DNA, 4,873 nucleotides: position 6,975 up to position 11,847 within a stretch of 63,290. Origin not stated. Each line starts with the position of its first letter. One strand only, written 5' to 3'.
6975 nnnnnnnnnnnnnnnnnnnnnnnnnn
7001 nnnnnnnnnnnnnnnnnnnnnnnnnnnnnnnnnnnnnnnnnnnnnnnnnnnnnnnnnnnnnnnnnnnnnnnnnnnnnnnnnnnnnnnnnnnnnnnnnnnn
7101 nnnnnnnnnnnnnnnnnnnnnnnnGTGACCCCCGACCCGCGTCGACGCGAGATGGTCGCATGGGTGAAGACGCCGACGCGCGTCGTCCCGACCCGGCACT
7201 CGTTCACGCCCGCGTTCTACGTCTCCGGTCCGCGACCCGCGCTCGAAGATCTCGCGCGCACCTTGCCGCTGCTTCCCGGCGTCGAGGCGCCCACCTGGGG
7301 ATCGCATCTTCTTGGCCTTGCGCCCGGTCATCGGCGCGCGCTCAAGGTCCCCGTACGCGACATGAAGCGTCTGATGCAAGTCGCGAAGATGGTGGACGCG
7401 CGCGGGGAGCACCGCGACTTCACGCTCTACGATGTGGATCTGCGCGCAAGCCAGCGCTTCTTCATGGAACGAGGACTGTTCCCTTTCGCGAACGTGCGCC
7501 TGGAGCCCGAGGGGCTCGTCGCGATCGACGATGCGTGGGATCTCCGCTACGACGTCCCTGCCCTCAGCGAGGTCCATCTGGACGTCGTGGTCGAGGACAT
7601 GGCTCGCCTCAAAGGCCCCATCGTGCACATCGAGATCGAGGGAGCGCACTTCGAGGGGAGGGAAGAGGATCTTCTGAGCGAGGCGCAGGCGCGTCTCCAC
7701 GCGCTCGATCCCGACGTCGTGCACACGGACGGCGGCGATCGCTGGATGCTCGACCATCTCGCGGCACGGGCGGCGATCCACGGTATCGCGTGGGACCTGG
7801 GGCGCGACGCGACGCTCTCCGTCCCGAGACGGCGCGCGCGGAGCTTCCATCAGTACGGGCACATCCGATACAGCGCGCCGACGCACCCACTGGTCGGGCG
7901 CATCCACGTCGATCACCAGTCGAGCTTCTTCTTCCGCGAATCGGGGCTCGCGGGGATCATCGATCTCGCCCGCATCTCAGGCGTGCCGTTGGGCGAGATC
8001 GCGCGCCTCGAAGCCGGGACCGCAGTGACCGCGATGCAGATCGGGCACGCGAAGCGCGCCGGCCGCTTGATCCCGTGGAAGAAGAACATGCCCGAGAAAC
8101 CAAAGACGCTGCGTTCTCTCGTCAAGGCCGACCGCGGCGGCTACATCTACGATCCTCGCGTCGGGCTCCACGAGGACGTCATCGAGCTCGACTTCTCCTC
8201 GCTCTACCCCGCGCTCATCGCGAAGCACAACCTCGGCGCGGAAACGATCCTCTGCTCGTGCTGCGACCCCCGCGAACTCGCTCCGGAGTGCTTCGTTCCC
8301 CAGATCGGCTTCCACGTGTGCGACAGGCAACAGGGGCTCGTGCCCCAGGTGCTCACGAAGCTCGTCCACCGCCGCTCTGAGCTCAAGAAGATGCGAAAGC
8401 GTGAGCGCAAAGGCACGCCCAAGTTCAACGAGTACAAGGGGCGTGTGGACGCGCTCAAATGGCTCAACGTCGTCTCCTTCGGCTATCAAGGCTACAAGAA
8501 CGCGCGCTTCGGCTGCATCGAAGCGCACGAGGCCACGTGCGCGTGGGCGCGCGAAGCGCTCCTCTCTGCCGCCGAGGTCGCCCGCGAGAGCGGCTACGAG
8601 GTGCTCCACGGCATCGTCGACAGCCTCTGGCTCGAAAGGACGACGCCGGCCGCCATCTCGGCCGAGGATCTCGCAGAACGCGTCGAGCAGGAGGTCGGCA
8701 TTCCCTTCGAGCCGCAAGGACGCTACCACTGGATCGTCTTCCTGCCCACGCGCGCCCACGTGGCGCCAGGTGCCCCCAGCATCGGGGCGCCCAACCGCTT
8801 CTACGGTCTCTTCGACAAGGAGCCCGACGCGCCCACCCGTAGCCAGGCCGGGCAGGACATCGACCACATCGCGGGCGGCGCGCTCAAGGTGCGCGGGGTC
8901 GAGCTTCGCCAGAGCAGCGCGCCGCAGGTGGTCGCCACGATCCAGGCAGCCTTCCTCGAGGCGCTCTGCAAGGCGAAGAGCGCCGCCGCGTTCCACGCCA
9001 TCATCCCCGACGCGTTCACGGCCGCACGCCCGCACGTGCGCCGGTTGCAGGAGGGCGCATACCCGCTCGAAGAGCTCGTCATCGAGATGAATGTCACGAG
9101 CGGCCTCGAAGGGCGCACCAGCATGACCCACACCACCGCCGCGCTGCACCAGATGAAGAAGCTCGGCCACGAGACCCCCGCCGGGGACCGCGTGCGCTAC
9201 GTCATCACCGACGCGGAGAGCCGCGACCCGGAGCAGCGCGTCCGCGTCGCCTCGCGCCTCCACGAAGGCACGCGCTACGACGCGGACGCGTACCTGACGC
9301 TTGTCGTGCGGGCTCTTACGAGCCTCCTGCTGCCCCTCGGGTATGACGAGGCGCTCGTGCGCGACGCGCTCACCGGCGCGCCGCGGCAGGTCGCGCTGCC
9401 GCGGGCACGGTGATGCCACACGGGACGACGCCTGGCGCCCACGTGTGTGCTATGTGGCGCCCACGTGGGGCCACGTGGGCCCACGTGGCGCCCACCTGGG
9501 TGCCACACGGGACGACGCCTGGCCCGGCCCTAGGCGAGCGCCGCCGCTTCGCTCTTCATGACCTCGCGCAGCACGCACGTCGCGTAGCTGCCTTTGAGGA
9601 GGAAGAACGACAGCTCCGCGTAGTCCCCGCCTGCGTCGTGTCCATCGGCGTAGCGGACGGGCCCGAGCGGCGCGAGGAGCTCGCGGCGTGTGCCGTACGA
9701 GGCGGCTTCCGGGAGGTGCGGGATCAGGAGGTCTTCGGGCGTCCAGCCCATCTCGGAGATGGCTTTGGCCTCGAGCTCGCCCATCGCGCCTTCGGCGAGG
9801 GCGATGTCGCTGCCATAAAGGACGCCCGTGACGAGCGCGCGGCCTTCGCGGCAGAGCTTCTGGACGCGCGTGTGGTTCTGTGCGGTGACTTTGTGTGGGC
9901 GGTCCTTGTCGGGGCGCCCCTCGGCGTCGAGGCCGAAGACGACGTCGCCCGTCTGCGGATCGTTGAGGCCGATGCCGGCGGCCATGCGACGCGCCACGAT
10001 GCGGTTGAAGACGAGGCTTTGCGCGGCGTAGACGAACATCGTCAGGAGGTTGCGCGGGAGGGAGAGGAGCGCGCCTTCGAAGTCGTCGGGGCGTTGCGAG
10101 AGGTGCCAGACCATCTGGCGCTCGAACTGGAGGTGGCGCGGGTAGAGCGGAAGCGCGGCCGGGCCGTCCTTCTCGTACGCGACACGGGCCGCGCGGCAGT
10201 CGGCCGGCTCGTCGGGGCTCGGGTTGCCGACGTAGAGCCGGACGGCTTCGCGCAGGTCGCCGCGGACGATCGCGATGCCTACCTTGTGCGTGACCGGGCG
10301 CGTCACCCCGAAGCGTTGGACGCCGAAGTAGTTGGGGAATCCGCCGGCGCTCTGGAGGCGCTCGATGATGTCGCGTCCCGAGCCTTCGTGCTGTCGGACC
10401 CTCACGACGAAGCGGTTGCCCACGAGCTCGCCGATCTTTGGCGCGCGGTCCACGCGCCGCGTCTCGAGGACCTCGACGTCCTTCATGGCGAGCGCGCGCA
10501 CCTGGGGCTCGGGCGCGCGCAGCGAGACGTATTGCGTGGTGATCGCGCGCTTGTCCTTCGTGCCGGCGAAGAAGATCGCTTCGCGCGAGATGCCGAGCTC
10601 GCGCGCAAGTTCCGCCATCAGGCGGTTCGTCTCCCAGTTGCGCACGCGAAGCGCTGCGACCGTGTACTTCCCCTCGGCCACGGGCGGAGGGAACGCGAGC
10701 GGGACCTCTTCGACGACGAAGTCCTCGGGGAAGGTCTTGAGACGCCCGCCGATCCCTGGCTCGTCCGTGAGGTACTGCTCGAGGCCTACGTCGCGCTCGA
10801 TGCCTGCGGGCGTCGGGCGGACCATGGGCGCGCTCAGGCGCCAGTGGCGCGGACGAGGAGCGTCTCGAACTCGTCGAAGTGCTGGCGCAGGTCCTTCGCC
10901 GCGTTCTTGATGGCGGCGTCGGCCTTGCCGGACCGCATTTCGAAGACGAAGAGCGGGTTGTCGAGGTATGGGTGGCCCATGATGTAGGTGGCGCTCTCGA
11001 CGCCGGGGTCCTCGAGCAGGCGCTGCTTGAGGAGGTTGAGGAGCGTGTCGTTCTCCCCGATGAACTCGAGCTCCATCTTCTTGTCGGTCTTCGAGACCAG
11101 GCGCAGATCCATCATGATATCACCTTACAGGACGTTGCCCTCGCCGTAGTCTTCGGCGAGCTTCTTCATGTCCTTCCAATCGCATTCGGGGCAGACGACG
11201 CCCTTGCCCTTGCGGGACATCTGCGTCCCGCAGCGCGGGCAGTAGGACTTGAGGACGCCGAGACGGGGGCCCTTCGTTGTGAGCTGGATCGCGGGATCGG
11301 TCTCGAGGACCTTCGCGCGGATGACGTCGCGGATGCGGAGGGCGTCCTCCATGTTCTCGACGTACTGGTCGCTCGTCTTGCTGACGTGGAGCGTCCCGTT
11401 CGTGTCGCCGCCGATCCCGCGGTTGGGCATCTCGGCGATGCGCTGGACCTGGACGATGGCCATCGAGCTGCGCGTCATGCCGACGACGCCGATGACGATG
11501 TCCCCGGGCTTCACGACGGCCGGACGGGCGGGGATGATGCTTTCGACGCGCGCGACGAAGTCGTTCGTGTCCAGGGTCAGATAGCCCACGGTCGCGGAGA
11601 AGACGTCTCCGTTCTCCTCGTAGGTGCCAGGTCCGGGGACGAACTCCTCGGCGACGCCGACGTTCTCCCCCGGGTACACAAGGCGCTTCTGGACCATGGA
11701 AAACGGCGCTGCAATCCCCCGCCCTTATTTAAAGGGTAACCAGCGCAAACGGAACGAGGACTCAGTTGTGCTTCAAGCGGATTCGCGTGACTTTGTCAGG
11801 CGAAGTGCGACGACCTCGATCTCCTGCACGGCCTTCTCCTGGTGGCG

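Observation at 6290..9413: Translationally coupled operon: P-loop-less RecA-fold protein + 83-aa helical protein + divergent family-B DNA polymerase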

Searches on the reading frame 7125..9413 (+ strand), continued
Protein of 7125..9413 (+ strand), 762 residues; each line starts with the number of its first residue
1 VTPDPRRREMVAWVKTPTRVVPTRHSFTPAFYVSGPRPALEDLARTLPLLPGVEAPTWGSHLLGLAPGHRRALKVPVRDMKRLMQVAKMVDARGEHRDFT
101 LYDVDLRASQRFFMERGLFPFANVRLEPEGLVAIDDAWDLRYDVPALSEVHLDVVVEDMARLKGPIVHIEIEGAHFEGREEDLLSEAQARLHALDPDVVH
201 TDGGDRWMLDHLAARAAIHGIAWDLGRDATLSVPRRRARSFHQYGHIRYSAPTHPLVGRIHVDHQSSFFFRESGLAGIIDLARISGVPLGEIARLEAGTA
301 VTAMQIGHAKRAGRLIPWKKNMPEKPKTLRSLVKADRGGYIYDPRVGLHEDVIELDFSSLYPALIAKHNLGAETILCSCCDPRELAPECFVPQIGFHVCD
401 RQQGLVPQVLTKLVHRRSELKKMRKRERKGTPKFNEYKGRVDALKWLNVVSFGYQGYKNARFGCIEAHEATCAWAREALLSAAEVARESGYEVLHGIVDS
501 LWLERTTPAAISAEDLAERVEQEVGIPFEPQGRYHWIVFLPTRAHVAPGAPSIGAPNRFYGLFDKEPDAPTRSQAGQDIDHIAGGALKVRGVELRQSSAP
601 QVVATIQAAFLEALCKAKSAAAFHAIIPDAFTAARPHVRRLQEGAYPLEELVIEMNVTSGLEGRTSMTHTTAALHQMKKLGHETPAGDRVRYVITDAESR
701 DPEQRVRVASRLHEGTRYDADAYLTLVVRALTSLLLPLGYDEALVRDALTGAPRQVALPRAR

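Call 43: find_related_loci(query=A3, collection=genome_contigs, flank=10000)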
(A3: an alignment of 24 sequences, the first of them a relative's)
Query A3 (762 aa) in genome_contigs; peptide patterns used: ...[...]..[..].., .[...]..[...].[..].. (x = any residue, [..] = any of these).
600 stretches matched a pattern (row limit reached: there are more); 596 encode a relative of the query (tblastn E <= 1e-3); the best 80 are kept; 80 distinct loci.
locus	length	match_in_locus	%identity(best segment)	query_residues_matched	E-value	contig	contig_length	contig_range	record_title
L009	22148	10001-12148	39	1-749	2e-163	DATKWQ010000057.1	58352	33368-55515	MAG TPA_asm: Thermoplasmata archaeon isolate SMAG_U14167 k141_3674559, whole genome shotgun sequence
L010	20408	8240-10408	35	3-749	2e-156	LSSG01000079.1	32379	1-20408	MAG: Thermoplasmatales archaeon SG8-52-3 WOR_8-12_835, whole genome shotgun sequence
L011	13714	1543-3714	36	3-759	5e-155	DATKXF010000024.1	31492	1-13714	MAG TPA_asm: Methanomassiliicoccales archaeon isolate SMAG_U14184 k141_1071711, whole genome shotgun sequence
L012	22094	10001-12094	39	4-741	4e-154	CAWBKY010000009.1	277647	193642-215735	MAG: Methanomassiliicoccaceae archaeon isolate MFD02979.bin.2.97 genome assembly, contig: contig_83753, whole genome sho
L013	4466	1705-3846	37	3-752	2e-155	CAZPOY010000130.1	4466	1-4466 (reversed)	MAG TPA_asm: uncultured Thermoplasmata archaeon isolate SRP319275_co2_314 genome assembly, contig: NODE_23732_length_446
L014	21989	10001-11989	38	70-760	5e-151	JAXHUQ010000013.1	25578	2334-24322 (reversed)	MAG: Halobacteriota archaeon isolate MAG55_tar_biofilm MAG55_13, whole genome shotgun sequence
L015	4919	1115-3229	37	3-742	7e-154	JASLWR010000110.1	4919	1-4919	MAG: Thermoplasmatota archaeon isolate ETNP2_MAG_1 NODE_110_length_4919_cov_3.420487, whole genome shotgun sequence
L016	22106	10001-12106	39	3-741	2e-149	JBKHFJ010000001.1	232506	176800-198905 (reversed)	MAG: Methanomassiliicoccales archaeon isolate D1M05_42 NODE_1_length_232506_cov_7.763860, whole genome shotgun sequence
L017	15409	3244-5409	37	3-751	6e-149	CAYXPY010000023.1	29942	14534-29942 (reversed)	MAG TPA_asm: uncultured Thermoplasmatales archaeon isolate binchicken_co190_433 genome assembly, contig: NODE_2958_lengt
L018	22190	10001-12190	37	4-759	2e-148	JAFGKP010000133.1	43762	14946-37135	MAG: Methanomicrobia archaeon isolate Zod_Metabat.342 k87_13767541, whole genome shotgun sequence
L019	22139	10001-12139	36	4-757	3e-148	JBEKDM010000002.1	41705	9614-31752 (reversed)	MAG: Methanomassiliicoccales archaeon isolate SPRUCE 183 SPRUCE_183_2, whole genome shotgun sequence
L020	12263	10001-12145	37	3-740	1e-147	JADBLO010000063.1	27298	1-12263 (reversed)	MAG: Thermoplasmata archaeon isolate Bin3_14.8m NODE_90_length_27298_cov_12.726058, whole genome shotgun sequence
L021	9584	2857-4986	37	3-749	5e-145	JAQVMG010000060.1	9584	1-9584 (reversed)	MAG: Thermoplasmata archaeon isolate STF1_128 NODE_23288_length_9584_cov_2.396637_Sandtown_F1, whole genome shotgun sequ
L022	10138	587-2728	36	4-747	1e-141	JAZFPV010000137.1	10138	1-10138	MAG: Thermoplasmata archaeon isolate MT2bin.10 MT2bin.10_137, whole genome shotgun sequence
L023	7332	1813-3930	36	3-752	2e-140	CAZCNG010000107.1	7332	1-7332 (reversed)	MAG TPA_asm: uncultured Methanomassiliicoccaceae archaeon isolate SRP142039_co1_156 genome assembly, contig: NODE_10396_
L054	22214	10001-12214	32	9-758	4e-129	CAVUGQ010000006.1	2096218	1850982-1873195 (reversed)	MAG: Candidatus Bathyarchaeota archaeon isolate MFD02416.bin.1.348 genome assembly, contig: contig_3136, whole genome sh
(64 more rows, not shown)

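Call 61: search_dna_similar(query=window:7125-9413:+, collection=plasmids, mode=protein, max_rows=12)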
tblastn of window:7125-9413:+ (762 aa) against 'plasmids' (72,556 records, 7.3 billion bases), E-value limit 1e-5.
Records with a match: 119; places in all: 156; records where one place covers at least 80% of the query: 90.
Best place of each record, by identity: <60% 119.
By first word of the organism name: Haladaptatus 15; Halobacterium 11; Haloarcula 9; Natrinema 9; Haloplanus 7; Halobaculum 6; Halorubrum 6; Halorussus 4; Salinibaculum 4; Natronosalvus 4; and 32 more.
By predicted mobility (MOB-suite, as given by PLSDB): non-mobilizable 118; mobilizable 1.
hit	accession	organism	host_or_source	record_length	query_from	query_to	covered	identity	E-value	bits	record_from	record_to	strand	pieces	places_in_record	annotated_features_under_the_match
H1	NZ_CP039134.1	Haloarcula marismortui ATCC 43049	Cell culture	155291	10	758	98%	32.3%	2e-89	315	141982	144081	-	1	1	type B DNA-directed DNA polymerase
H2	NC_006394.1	Haloarcula marismortui ATCC 43049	-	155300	10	758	98%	32.3%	2e-89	315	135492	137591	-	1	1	type B DNA-directed DNA polymerase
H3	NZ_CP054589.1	Halolamina sp. CBA1230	solar salt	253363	10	753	98%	32.4%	7e-91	320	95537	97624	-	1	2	type B DNA-directed DNA polymerase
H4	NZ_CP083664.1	Haloprofundus salinisoli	cell culture,saline soil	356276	9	752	98%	32.4%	2e-98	342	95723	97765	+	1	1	type B DNA-directed DNA polymerase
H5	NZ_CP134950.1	Halobaculum sp. XH14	cell culture,sediment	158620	10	758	98%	32.1%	5e-89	314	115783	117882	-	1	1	type B DNA-directed DNA polymerase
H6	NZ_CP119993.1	Halomarina sp. PSR21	cell culture,saline soil from Tarim ...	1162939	13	740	96%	32.7%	2e-90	318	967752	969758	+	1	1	record has no annotation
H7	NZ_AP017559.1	Halopenitus persicus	-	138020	10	749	97%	32.2%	9e-88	310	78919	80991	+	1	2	type B DNA-directed DNA polymerase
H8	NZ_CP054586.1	Halorubrum sp. CBA1229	solar salt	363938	10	746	97%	32.2%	1e-89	316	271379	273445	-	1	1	type B DNA-directed DNA polymerase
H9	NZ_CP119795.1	Haloarcula sp. SYNS111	cell culture,sediment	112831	10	746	97%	32.2%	1e-86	307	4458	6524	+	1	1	type B DNA-directed DNA polymerase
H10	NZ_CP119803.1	Halosegnis marinus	cell culture,coastal saline-alkali land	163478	10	749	97%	32.0%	7e-85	302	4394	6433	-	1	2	type B DNA-directed DNA polymerase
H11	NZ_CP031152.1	Haloplanus rubicundus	solar salt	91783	10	758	98%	31.6%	5e-91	320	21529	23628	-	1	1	type B DNA-directed DNA polymerase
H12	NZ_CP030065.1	Halorubrum sp. PV6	salt water,water sample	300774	35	750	94%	33.0%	2e-89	316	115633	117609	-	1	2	type B DNA-directed DNA polymerase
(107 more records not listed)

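Call 62: get_annotated_region(hit=H1, flank=4000)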
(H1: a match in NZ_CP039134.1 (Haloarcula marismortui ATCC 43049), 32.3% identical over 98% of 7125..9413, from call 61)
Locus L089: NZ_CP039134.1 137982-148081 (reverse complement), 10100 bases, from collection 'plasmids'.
description: Haloarcula marismortui ATCC 43049 plasmid pHMA155, complete sequence
organism: Haloarcula marismortui ATCC 43049 (NCBI taxid 272569)
taxonomy: Archaea; Euryarchaeota; Halobacteria; Halobacteriales; Haloarculaceae; Haloarcula; Haloarcula marismortui; Haloarcula marismortui ATCC 43049
host: -; source: Cell culture; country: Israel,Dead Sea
typing (MOB-suite, as given by PLSDB): non-mobilizable
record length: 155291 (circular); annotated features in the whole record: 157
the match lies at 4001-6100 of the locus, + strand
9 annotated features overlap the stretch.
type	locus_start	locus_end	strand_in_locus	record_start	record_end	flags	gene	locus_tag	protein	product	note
CDS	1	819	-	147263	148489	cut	-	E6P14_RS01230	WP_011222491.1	hypothetical protein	-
CDS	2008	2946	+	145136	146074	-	-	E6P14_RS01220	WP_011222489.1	hypothetical protein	-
CDS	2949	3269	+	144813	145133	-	-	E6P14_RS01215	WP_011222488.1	hypothetical protein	-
CDS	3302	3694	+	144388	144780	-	-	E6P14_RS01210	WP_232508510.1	hypothetical protein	-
CDS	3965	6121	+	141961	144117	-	-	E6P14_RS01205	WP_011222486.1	type B DNA-directed DNA polymerase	-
CDS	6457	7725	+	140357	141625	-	-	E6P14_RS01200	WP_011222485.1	orc1/cdc6 family replication initiation protein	-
CDS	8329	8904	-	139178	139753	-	-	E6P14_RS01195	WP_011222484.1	hypothetical protein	-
CDS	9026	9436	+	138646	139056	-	-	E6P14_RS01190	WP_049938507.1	helix-turn-helix domain-containing protein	-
CDS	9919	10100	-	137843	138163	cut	-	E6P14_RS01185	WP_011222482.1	hypothetical protein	-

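Call 83: search_protein_families(library=ncbifam, proteins=[L089:3965-6121:+, P0134, L054:9935-12277:+], max_evalue=1e-20)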
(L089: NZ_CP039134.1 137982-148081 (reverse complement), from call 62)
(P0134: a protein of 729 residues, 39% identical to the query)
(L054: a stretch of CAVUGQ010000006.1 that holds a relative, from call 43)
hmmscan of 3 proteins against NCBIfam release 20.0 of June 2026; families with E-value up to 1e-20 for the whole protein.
L089:3965-6121:+ (718 aa): 7 families
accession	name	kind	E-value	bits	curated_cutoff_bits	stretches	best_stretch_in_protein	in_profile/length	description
NF004418.0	PRK05761.1-4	subfamily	0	1431.4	692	1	1-716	1-716/717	type B DNA-directed DNA polymerase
NF004416.0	PRK05761.1-2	equivalog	2.1e-105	353.6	516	1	91-693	74-649/665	type B DNA-directed DNA polymerase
NF004417.0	PRK05761.1-3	equivalog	1.5e-38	132.3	780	1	258-701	412-852/858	DNA-directed DNA polymerase I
NF004419.0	PRK05761.1-5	equivalog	3.3e-27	94.9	1285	1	273-700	498-920/932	DNA-directed DNA polymerase I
TIGR00592.1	pol2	superfamily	3e-26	91.8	239.95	1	324-690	801-1175/1176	DNA polymerase (pol2)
NF004415.0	PRK05761.1-1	equivalog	4.2e-26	91.1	1289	1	272-696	439-862/883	DNA-directed DNA polymerase I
NF004421.0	PRK05762.1-2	equivalog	7.2e-23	80.8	570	1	324-700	412-787/795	DNA polymerase II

P0134 (729 aa): 7 families
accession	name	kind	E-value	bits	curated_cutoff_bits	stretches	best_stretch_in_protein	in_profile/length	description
NF004416.0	PRK05761.1-2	equivalog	6.4e-148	494.1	516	1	4-705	2-650/665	type B DNA-directed DNA polymerase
NF004418.0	PRK05761.1-4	subfamily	5.4e-136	454.6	692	1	14-722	9-711/717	type B DNA-directed DNA polymerase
NF004417.0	PRK05761.1-3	equivalog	2e-44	151.8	780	1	282-713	424-853/858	DNA-directed DNA polymerase I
NF004419.0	PRK05761.1-5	equivalog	1.8e-33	115.6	1285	1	286-678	495-893/932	DNA-directed DNA polymerase I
TIGR00592.1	pol2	superfamily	1.9e-33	115.7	239.95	1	340-500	801-959/1176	DNA polymerase (pol2)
NF004421.0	PRK05762.1-2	equivalog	1.1e-28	100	570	0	339-500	411-563/795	DNA polymerase II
NF004415.0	PRK05761.1-1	equivalog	2.3e-28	98.6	1289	1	283-682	434-841/883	DNA-directed DNA polymerase I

L054:9935-12277:+ (780 aa): 6 families
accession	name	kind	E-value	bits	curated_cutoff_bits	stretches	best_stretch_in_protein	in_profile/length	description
NF004418.0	PRK05761.1-4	subfamily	1.6e-106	357.2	692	1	21-760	10-713/717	type B DNA-directed DNA polymerase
NF004416.0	PRK05761.1-2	equivalog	1.2e-101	341.2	516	1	186-706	144-619/665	type B DNA-directed DNA polymerase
NF004417.0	PRK05761.1-3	equivalog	1.6e-60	205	780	1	303-737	417-841/858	DNA-directed DNA polymerase I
NF004419.0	PRK05761.1-5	equivalog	6.7e-51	173.2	1285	1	304-739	485-912/932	DNA-directed DNA polymerase I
TIGR00592.1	pol2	superfamily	1.6e-33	115.9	239.95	1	368-706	801-1139/1176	DNA polymerase (pol2)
NF004415.0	PRK05761.1-1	equivalog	8.7e-33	113.2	1289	1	309-737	432-854/883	DNA-directed DNA polymerase I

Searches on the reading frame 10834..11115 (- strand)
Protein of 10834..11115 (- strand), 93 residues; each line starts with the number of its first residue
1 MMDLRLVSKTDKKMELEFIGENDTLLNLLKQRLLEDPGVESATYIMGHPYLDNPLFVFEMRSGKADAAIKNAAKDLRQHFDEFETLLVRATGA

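Call 9: search_protein_families(library=pfam, proteins=[window:10834-11115:-], max_evalue=0.1)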
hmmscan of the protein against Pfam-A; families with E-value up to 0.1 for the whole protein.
window:10834-11115:- (93 aa): 2 families
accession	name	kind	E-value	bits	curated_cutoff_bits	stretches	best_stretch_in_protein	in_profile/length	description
PF13656.11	RNA_pol_L_2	-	1.8e-16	60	27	1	14-84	2-73/75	RNA polymerase Rpb3/Rpb11 dimerisation domain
PF01193.29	RNA_pol_L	-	2.9e-06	27.3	24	1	15-80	1-74/74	RNA polymerase Rpb3/Rpb11 dimerisation domain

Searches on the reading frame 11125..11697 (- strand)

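Call 9: search_protein_families(library=pfam, proteins=[window:11125-11697:-], max_evalue=0.1)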
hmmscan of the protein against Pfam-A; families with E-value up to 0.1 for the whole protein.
window:11125-11697:- (190 aa): 16 families
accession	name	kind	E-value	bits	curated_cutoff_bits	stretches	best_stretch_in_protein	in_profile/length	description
PF14382.12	ECR1_N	-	9.4e-12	45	27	1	6-41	1-36/38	Exosome complex exonuclease RRP4 N-terminal region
PF06677.18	Auto_anti-p27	-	0.0046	17.5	24.1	1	149-173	14-40/40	Sjogren's syndrome/scleroderma autoantigen 1 (Autoantigen p27)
PF14446.12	Prok-RING_1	-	0.0085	16.5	29.1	1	150-173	4-27/54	Prokaryotic RING finger family 1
PF18930.5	DUF5679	-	0.011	16.3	27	1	133-162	12-39/40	Domain of unknown function (DUF5679)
PF16003.10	DUF4776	-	0.031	13.7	27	1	151-183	7-39/503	Domain of unknown function (DUF4776)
PF12773.13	DZR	-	0.041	14.5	27.3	1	151-173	13-31/45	Double zinc ribbon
PF14319.11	Zn_Tnp_IS91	-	0.052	14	26.3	1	143-182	31-72/90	Transposase zinc-binding domain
PF13005.12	zf-IS66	-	0.066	14.1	27.3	0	151-166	2-17/46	zinc-finger binding domain of transposase IS66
PF17915.7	zf_Rg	-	0.067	13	25.5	0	148-173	5-32/49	Reverse gyrase zinc finger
PF07191.17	Zn_ribbon_6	-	0.069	13.6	25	0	152-174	2-24/67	Double zinc ribbon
PF00575.29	S1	-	0.078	13.8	22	0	95-136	24-65/74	S1 RNA binding domain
PF24458.1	DUF7573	-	0.082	13.3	30.2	0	152-172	13-36/39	Domain of unknown function (DUF7573)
PF01155.25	HypA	-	0.086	13.3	28.9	0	150-178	70-98/112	Hydrogenase/urease nickel incorporation, metallochaperone, hypA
PF18912.6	DZR_2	-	0.087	13.1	27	0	151-172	37-55/56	Double zinc ribbon domain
PF23783.1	Zn_ribbon_TiaS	-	0.091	13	27.3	0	152-179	3-32/41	TiaS C-terminal zinc ribbon domain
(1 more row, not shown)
